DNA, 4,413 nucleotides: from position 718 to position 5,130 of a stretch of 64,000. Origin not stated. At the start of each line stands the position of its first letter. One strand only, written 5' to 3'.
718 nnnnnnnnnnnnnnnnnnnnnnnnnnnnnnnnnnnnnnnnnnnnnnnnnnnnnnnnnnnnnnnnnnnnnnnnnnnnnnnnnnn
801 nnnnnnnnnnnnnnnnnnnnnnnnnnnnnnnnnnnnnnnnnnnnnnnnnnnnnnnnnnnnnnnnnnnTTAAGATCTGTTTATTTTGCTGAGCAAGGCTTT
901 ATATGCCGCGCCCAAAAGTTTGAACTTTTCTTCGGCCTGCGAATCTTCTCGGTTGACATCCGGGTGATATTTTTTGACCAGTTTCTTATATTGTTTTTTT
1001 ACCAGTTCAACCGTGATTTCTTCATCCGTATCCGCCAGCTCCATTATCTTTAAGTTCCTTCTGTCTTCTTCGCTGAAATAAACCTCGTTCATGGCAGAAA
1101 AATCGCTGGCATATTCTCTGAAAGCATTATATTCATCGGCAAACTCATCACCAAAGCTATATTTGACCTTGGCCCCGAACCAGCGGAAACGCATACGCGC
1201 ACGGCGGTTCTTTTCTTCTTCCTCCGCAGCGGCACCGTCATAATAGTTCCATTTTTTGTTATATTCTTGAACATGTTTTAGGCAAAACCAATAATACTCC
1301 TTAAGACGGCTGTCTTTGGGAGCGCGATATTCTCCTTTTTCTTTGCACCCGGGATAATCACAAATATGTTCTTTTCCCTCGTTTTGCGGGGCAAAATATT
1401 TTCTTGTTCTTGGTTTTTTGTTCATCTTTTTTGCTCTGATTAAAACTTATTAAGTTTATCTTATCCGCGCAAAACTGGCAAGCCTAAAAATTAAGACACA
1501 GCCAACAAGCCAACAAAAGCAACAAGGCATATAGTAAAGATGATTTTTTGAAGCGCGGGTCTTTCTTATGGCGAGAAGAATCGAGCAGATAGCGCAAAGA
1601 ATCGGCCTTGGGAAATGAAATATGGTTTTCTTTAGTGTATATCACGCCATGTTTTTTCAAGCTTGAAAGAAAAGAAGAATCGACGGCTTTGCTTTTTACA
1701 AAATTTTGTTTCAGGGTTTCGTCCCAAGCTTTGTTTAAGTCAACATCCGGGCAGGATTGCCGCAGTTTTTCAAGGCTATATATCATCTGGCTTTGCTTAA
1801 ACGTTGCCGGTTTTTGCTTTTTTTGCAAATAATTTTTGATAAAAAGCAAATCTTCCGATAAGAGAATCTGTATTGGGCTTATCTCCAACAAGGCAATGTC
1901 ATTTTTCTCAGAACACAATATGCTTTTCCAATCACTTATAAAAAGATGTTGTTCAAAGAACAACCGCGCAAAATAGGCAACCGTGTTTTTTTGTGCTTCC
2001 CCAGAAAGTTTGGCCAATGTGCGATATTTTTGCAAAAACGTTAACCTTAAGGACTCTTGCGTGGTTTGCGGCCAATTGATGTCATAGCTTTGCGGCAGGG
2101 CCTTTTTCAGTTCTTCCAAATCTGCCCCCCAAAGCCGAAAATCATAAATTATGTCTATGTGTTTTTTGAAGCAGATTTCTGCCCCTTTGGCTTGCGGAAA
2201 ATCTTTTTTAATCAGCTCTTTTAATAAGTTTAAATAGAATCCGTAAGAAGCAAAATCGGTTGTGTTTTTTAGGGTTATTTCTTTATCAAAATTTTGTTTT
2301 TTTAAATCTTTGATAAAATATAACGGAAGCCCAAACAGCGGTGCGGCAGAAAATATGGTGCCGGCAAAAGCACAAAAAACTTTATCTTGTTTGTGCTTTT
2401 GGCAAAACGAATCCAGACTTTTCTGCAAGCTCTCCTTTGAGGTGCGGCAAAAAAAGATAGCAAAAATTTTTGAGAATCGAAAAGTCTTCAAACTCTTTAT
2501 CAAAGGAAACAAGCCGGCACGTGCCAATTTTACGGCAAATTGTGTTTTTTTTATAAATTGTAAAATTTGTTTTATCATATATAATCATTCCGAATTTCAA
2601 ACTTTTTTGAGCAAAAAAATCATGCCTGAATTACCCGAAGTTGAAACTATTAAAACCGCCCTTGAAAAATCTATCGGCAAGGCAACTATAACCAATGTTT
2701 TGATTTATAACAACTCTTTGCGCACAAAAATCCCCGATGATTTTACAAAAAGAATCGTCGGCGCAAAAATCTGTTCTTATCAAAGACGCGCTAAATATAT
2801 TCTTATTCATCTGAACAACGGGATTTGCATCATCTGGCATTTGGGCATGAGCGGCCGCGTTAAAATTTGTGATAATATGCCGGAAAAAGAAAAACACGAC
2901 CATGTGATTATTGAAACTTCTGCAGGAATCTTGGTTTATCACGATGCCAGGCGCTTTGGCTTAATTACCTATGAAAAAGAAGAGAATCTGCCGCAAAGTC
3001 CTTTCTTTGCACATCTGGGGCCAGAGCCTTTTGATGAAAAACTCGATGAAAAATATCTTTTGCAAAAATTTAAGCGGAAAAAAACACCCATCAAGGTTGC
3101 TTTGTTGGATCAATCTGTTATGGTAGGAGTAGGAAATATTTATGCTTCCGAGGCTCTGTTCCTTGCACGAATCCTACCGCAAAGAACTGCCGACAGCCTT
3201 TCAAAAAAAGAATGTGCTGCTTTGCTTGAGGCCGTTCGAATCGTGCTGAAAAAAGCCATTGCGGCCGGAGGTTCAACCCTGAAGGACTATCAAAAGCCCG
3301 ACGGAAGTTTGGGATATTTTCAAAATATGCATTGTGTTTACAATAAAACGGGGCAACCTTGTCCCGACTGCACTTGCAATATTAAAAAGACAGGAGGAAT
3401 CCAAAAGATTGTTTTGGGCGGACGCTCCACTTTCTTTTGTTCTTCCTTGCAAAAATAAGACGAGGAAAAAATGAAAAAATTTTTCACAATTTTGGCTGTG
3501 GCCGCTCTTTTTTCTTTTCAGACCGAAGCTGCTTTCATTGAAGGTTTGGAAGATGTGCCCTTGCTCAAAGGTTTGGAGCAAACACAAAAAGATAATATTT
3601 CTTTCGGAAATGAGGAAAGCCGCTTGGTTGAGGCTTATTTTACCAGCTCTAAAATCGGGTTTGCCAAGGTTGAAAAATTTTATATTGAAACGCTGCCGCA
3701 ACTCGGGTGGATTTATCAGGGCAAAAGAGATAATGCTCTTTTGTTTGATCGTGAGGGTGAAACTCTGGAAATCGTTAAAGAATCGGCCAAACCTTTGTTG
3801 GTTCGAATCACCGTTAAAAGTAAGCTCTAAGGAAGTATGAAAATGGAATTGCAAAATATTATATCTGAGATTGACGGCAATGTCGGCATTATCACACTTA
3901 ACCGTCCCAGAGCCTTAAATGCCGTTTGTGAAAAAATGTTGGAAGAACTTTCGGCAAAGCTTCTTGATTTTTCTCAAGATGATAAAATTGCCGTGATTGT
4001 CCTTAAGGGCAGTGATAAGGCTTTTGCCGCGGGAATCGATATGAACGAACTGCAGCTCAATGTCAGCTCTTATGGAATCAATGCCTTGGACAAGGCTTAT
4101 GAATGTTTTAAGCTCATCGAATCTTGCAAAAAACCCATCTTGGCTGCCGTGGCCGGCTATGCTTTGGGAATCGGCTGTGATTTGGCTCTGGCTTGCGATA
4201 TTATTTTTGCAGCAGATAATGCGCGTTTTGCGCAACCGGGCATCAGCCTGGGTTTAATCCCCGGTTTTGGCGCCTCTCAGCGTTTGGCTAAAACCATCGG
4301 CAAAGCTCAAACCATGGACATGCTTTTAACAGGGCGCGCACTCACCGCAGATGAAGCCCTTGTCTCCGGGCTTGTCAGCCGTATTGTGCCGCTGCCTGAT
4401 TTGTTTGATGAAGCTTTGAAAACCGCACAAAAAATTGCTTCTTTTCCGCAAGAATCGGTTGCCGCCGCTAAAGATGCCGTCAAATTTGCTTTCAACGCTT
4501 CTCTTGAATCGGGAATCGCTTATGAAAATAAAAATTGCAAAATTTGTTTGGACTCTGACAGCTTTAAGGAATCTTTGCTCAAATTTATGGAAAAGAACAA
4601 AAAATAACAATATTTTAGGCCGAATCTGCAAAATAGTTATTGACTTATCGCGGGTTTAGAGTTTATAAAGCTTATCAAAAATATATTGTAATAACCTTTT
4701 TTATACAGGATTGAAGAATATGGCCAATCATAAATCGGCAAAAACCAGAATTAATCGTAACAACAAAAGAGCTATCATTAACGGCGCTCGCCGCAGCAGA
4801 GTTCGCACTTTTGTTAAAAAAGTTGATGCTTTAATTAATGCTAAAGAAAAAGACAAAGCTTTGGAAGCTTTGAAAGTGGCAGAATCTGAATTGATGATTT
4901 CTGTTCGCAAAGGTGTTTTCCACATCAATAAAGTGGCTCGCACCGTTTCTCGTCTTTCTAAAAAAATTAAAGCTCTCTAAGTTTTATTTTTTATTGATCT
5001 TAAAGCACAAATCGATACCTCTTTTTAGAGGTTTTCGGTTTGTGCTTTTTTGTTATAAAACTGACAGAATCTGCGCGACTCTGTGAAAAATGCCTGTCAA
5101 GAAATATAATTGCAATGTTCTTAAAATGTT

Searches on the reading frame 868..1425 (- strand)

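Call 25: search_protein_families(library=pfam, proteins=[window:868-1425:-], max_evalue=1e-8)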
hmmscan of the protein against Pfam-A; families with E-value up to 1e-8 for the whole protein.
window:868-1425:- (185 aa): 1 family
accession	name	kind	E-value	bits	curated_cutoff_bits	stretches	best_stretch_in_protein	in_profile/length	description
PF00226.36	DnaJ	-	3.3e-13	50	27.8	1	136-184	11-59/63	DnaJ domain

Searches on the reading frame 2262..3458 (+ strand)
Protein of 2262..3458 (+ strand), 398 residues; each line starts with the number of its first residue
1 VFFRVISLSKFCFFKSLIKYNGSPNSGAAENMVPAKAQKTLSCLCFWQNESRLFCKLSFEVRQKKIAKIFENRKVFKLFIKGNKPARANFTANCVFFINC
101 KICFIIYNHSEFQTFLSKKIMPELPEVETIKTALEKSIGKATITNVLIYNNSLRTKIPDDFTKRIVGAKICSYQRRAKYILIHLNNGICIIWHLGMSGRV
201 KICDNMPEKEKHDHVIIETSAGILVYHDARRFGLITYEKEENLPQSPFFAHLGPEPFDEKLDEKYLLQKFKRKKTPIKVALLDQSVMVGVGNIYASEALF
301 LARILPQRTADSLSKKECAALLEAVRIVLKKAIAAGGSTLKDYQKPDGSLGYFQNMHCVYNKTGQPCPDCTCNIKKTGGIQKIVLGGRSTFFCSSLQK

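Call 9: search_protein_families(library=ncbifam, proteins=[window:2262-3458:+])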
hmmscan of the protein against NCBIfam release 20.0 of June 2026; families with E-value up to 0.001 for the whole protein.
window:2262-3458:+ (398 aa): 7 families
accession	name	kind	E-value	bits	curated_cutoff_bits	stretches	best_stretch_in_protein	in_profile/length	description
NF002211.1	PRK01103.1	equivalog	2.4e-96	322.5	212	1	121-398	1-274/274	bifunctional DNA-formamidopyrimidine glycosylase/DNA-(apurinic or apyrimidinic site) lyase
TIGR00577.1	fpg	equivalog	1.2e-85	287.1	203.3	1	121-397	1-276/276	DNA-formamidopyrimidine glycosylase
NF011385.0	PRK14810.1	equivalog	5.4e-65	219.6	423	1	121-398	1-272/272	DNA-formamidopyrimidine glycosylase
NF011386.0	PRK14811.1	equivalog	9.1e-65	218.5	414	1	121-397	1-262/269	DNA-formamidopyrimidine glycosylase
NF010551.0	PRK13945.1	equivalog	6.2e-60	203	348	1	121-398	1-282/282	DNA-formamidopyrimidine glycosylase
NF007763.0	PRK10445.1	equivalog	2.9e-26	92.5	252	1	121-397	1-262/263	endonuclease VIII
NF040775.1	endonuc_Nei2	equivalog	3.6e-16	59.4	400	1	156-397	29-251/252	endonuclease VIII Nei2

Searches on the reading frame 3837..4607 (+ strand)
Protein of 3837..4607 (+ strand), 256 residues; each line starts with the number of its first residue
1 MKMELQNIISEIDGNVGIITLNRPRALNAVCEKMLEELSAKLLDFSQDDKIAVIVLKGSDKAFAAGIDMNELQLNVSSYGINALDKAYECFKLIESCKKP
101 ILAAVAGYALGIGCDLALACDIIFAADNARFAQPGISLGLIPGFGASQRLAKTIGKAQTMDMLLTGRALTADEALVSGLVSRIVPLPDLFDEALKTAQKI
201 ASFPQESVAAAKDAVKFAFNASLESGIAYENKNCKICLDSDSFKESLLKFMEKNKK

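Call 9: search_protein_families(library=ncbifam, proteins=[window:3837-4607:+])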
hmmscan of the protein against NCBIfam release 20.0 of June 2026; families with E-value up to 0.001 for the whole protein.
window:3837-4607:+ (256 aa): 73 families (the best 25 are shown)
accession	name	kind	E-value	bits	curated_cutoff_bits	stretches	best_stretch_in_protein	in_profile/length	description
NF004517.0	PRK05862.1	equivalog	1.4e-80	270.5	396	1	3-255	1-251/257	enoyl-CoA hydratase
NF006007.0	PRK08138.1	subfamily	6.3e-67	225.7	355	1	11-255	13-255/261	enoyl-CoA hydratase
NF004475.0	PRK05809.1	subfamily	1e-65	221.8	394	1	3-255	1-254/260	short-chain-enoyl-CoA hydratase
NF007239.0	PRK09674.1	equivalog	8.7e-64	215.4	371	1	5-255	3-251/257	2,3-dehydroadipyl-CoA hydratase PaaF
NF051848.1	EnCoAHydtEchA19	equivalog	1.7e-57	195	400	1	11-255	5-252/258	enoyl-CoA hydratase EchA19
NF004840.0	PRK06190.1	equivalog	2.7e-56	191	253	1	8-240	6-238/260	enoyl-CoA hydratase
NF005803.0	PRK07658.1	equivalog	9.4e-53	179.2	313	1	8-255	4-251/257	enoyl-CoA hydratase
NF004634.0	PRK05980.1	equivalog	1.8e-49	168.5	375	1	7-255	4-257/263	crotonase/enoyl-CoA hydratase family protein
NF005802.0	PRK07657.1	equivalog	2.6e-47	161.5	363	1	11-255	9-254/260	enoyl-CoA hydratase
NF004525.0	PRK05870.1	equivalog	1.1e-46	159.8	285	1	6-250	3-246/249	enoyl-CoA hydratase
NF006699.0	PRK09245.1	subfamily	3.5e-46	157.6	354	1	7-255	4-260/266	crotonase/enoyl-CoA hydratase family protein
NF004857.0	PRK06210.1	equivalog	4.8e-46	157.4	341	1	3-254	5-268/275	enoyl-CoA hydratase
NF005126.0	PRK06563.1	subfamily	1e-45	156.1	261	1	4-254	5-256/263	crotonase/enoyl-CoA hydratase family protein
NF042430.2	EnCoAhydt_DpgD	equivalog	2.8e-45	154.8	400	1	13-254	4-251/258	enoyl-CoA-hydratase DpgD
NF046063.1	oxepin_alt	equivalog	1.3e-44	152.6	300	1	10-255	4-252/254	oxepin-CoA hydrolase, alternative type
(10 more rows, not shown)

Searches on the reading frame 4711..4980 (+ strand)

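Call 9: search_protein_families(library=ncbifam, proteins=[window:4711-4980:+])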
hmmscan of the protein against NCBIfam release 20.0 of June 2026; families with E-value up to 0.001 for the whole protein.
window:4711-4980:+ (89 aa): 1 family
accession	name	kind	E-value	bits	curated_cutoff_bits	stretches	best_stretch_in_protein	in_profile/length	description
TIGR00029.2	S20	equivalog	1e-22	80.5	33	1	4-87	1-84/84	30S ribosomal protein S20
